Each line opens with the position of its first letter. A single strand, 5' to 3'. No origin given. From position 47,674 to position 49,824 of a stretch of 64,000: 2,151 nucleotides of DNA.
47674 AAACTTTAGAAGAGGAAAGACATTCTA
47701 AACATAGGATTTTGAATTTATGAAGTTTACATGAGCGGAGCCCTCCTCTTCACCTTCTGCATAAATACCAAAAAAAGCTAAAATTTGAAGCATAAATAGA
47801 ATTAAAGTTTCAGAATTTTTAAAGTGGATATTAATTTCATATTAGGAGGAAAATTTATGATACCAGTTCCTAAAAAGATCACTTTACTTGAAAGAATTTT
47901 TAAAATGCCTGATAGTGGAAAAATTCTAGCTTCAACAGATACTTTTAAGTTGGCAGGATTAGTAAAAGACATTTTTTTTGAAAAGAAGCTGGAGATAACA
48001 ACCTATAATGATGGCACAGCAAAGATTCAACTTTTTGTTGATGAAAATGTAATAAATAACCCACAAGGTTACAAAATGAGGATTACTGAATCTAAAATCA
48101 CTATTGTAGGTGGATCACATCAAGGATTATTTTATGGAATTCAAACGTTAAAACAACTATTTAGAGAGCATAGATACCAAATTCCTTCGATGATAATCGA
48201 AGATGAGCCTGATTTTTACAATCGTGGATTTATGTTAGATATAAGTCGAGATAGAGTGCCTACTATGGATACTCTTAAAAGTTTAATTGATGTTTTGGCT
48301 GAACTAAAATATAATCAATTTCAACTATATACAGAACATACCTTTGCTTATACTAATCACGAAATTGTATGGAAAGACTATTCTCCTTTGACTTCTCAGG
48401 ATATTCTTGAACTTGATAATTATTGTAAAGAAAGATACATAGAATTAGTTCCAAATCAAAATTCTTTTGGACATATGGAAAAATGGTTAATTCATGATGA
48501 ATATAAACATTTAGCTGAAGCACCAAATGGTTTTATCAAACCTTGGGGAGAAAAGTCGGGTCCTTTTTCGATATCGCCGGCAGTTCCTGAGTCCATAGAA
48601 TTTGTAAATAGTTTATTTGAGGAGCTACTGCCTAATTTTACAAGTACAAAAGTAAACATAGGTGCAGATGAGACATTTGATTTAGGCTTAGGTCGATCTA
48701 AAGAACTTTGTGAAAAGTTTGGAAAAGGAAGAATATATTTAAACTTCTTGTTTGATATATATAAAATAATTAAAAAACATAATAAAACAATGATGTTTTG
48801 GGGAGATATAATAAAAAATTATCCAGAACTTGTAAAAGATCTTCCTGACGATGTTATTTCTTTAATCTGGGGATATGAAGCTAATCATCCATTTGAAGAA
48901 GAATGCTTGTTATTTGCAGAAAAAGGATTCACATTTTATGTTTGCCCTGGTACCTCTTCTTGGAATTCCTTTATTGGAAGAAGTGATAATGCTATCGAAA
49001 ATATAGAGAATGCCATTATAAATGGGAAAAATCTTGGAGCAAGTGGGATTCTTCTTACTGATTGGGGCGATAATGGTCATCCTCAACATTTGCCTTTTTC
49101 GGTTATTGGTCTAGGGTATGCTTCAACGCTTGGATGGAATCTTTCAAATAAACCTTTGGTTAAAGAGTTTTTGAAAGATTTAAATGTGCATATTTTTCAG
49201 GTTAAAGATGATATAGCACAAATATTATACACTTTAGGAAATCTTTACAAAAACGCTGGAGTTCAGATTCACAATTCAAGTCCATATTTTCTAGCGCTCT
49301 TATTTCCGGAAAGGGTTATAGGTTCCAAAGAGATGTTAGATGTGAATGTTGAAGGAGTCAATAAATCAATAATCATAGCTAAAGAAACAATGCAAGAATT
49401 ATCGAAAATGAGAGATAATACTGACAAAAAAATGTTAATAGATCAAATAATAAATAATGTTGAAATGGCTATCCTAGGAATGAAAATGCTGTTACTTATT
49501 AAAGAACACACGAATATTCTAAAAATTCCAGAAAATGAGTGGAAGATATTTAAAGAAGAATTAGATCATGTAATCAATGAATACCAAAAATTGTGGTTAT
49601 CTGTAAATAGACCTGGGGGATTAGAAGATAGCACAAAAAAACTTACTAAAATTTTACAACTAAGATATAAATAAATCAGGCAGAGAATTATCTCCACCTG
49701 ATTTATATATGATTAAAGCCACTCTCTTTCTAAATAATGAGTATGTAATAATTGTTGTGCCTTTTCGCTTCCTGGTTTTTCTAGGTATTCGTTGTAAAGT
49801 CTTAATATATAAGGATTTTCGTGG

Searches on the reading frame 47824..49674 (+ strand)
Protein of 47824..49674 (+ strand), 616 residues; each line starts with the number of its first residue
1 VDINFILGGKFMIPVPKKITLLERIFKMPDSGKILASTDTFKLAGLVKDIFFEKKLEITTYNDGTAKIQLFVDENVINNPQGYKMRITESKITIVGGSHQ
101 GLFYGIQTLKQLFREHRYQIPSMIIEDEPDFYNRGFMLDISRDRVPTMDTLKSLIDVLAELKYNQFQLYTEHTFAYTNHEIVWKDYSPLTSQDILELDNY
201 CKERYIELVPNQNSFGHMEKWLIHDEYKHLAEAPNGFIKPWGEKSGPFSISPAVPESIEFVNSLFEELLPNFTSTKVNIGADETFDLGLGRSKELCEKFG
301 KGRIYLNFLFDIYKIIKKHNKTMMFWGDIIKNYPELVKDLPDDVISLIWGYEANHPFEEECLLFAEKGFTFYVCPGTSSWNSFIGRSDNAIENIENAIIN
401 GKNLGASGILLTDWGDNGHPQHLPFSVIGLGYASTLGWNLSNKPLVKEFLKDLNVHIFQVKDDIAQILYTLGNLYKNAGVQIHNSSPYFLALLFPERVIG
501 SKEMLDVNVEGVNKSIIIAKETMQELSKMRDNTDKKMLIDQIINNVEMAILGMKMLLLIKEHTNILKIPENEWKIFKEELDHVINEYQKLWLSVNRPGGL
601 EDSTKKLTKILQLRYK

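Call 57: search_protein_families(library=pfam, proteins=[window:47824-49674:+], max_evalue=0.00001)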
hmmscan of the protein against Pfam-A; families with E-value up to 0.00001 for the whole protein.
window:47824-49674:+ (616 aa): 2 families
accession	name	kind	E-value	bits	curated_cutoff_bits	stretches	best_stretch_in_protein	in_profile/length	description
PF00728.28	Glyco_hydro_20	-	1e-20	74.8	22.3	1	132-376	2-262/348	Glycosyl hydrolase family 20, catalytic domain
PF02838.20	Glyco_hydro_20b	-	5.2e-18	66.4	26.1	1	13-127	5-123/124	Glycosyl hydrolase family 20, domain 2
